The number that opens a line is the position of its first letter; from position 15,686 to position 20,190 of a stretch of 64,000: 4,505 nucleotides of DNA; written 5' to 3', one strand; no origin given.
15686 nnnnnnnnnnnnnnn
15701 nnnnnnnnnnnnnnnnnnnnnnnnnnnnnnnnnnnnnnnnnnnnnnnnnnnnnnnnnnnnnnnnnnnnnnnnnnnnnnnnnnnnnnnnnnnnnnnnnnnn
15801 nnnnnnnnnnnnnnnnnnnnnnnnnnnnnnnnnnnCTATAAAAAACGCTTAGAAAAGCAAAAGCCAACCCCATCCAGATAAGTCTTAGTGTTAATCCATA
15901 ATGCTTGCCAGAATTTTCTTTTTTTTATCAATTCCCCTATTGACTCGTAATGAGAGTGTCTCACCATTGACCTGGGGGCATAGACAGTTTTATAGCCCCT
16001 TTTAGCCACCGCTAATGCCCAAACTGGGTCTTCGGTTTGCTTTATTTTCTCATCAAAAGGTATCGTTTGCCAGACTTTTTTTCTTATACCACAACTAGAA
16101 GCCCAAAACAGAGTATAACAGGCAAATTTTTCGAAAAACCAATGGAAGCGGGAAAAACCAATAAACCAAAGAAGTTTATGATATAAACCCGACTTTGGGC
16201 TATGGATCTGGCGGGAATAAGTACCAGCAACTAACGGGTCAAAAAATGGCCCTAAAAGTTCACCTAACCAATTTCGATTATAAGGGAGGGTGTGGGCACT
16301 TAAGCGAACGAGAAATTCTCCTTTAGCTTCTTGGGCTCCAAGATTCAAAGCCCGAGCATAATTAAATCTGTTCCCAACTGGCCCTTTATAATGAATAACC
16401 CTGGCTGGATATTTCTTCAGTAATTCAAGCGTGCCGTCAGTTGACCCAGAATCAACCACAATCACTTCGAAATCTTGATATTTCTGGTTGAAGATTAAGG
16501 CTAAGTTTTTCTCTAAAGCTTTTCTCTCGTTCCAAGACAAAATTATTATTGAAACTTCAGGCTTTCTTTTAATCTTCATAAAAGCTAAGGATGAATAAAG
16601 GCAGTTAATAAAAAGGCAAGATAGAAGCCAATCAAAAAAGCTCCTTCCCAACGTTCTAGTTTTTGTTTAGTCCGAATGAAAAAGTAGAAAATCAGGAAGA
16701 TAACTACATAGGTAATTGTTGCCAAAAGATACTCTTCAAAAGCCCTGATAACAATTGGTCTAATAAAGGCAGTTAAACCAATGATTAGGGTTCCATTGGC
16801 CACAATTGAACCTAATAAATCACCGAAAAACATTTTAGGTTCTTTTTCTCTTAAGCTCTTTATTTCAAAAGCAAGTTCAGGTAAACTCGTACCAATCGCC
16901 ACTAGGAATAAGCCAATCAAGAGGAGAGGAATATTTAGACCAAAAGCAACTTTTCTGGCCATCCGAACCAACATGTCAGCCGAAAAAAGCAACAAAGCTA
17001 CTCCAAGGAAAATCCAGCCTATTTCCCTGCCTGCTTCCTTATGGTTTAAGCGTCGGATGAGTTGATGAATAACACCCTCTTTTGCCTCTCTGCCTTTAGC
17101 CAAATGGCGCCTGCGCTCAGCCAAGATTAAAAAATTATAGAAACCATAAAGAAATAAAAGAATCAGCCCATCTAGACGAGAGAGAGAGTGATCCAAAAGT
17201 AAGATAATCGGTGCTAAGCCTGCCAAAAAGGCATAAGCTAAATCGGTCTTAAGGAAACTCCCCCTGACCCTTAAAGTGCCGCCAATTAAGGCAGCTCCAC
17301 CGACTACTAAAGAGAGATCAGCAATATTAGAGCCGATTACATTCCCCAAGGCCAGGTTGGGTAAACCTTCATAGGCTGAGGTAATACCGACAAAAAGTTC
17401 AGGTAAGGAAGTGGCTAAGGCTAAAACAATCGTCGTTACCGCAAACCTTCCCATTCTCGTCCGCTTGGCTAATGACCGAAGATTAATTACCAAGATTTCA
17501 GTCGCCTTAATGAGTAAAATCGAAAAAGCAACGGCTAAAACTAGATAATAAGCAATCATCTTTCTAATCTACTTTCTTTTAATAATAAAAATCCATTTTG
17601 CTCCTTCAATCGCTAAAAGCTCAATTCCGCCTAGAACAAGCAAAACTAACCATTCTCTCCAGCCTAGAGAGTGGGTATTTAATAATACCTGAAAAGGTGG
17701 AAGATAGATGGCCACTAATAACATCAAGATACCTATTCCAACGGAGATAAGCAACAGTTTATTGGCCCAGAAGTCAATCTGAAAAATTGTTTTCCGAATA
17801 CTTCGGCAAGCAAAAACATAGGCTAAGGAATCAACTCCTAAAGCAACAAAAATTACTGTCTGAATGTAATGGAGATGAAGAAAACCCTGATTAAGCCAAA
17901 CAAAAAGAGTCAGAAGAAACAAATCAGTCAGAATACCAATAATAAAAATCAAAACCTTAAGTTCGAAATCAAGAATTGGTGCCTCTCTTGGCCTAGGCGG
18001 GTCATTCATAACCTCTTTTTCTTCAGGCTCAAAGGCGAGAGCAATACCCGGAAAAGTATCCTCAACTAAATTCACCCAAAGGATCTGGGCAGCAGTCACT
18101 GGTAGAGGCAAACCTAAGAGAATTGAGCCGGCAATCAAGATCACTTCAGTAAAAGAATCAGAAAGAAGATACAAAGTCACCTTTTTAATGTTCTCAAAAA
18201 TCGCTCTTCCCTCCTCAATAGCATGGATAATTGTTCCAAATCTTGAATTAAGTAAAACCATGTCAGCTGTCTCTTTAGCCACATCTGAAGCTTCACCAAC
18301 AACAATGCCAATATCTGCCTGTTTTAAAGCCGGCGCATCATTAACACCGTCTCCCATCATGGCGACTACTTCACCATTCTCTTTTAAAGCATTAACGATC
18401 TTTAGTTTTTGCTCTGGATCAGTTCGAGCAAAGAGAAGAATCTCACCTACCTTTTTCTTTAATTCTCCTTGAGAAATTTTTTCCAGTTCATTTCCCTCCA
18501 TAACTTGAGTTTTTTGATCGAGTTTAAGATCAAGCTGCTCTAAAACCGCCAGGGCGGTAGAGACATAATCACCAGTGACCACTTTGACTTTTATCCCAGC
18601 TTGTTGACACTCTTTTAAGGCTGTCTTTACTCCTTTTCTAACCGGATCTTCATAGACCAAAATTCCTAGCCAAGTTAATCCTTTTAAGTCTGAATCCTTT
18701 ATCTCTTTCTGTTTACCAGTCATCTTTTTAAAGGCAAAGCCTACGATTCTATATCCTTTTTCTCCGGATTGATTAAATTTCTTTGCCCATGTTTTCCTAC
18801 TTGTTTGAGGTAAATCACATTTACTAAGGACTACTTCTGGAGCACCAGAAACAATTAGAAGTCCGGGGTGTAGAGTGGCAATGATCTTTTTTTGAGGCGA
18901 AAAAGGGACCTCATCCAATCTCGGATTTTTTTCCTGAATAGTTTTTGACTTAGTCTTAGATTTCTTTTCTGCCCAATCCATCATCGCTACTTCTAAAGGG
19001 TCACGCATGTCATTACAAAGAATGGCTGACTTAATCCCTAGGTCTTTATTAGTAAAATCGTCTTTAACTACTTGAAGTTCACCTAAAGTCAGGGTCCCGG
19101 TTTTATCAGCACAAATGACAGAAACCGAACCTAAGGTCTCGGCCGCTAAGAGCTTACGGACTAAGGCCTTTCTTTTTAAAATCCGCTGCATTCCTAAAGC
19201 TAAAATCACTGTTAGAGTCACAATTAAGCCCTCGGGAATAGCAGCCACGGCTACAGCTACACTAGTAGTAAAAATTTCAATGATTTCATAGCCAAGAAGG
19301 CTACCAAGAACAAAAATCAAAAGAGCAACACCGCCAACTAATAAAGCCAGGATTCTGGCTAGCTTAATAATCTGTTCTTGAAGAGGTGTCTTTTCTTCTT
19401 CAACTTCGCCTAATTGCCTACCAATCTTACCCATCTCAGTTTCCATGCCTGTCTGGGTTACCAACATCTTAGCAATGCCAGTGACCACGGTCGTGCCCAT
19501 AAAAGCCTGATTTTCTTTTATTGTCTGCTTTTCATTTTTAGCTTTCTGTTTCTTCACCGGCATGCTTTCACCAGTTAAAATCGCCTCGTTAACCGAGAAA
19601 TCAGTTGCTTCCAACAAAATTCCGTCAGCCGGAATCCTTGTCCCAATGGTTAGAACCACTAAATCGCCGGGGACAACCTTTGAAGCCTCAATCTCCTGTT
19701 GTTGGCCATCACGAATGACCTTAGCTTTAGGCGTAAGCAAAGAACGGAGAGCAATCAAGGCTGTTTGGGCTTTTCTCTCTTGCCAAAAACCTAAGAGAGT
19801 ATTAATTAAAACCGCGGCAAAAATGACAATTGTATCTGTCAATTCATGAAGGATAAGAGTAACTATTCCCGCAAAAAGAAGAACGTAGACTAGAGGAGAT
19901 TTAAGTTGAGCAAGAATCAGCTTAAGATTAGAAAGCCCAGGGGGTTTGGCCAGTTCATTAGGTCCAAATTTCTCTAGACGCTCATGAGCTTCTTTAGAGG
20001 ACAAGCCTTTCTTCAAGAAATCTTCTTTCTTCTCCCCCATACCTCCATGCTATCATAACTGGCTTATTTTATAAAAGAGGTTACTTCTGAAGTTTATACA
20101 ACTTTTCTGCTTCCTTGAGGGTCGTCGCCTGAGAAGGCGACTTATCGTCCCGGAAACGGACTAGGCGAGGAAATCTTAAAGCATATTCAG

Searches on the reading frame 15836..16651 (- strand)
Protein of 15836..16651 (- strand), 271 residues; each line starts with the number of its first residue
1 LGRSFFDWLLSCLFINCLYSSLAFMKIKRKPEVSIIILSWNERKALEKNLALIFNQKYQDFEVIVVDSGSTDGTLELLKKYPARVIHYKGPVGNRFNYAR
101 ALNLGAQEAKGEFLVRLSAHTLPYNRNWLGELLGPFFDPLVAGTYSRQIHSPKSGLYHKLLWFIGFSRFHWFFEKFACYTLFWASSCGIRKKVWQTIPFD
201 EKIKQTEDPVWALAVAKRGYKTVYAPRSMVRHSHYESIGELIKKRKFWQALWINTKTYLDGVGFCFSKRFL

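Call 72: search_protein_families(library=pfam, proteins=[window:15836-16651:-], max_evalue=0.00001)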
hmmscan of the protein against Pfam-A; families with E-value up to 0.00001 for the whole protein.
window:15836-16651:- (271 aa): 3 families
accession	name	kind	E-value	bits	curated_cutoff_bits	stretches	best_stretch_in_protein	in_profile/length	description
PF00535.33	Glycos_transf_2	-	5.1e-23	82.3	23.3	1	34-175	1-146/168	Glycosyl transferase family 2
PF13641.12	Glyco_tranf_2_3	-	5.8e-09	36.7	27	0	31-88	1-65/230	Glycosyltransferase like family 2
PF13632.12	Glyco_trans_2_3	-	4.6e-06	27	27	0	168-248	58-139/198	Glycosyl transferase family group 2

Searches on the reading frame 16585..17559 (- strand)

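Call 72: search_protein_families(library=pfam, proteins=[window:16585-17559:-], max_evalue=0.00001)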
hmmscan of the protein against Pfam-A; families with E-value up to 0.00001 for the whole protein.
window:16585-17559:- (324 aa): 1 family
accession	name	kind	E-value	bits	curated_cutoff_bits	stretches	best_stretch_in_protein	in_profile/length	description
PF01699.29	Na_Ca_ex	-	1.6e-48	165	24.9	2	180-321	3-150/151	Sodium/calcium exchanger protein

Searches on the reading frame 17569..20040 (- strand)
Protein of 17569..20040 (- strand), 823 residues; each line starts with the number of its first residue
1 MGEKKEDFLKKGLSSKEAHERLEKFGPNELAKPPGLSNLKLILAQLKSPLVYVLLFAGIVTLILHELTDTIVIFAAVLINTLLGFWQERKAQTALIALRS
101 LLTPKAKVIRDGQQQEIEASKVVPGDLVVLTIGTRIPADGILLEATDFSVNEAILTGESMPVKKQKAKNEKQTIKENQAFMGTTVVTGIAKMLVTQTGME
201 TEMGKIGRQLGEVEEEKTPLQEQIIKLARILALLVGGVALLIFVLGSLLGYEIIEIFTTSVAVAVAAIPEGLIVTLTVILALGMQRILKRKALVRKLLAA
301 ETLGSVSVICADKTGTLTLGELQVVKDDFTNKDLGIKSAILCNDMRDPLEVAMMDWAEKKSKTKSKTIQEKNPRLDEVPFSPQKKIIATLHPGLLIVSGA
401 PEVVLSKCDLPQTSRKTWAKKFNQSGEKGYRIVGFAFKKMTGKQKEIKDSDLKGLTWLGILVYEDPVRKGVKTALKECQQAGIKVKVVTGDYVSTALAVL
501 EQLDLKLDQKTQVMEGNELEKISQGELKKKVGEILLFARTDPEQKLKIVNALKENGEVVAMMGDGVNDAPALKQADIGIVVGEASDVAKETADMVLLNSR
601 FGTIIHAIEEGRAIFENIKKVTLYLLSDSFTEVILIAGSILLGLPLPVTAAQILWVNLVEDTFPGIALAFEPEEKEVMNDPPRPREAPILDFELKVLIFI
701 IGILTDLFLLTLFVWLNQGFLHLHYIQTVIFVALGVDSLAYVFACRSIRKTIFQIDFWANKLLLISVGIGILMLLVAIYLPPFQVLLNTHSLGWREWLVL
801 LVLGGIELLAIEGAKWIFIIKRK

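Call 72: search_protein_families(library=pfam, proteins=[window:17569-20040:-], max_evalue=0.00001)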
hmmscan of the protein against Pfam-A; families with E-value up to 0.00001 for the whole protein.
window:17569-20040:- (823 aa): 6 families
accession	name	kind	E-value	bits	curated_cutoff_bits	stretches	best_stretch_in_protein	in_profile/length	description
PF00122.25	E1-E2_ATPase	-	1.3e-51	175.2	28.1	1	101-289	2-180/181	E1-E2 ATPase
PF00689.26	Cation_ATPase_C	-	2.3e-43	148.4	27.3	1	645-817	1-175/175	Cation transporting ATPase, C-terminus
PF00702.32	Hydrolase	-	8.7e-22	78.9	26.4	1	308-576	3-191/191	haloacid dehalogenase-like hydrolase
PF00690.31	Cation_ATPase_N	-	1.6e-15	56.9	20.4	1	10-60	18-68/69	Cation transporter/ATPase, N-terminus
PF08282.18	Hydrolase_3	-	8.1e-10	39.3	20.9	1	547-608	194-255/255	haloacid dehalogenase-like hydrolase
PF13246.12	Cation_ATPase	-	7.8e-07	29.5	21.7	1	347-409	22-89/91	Cation transport ATPase (P-type)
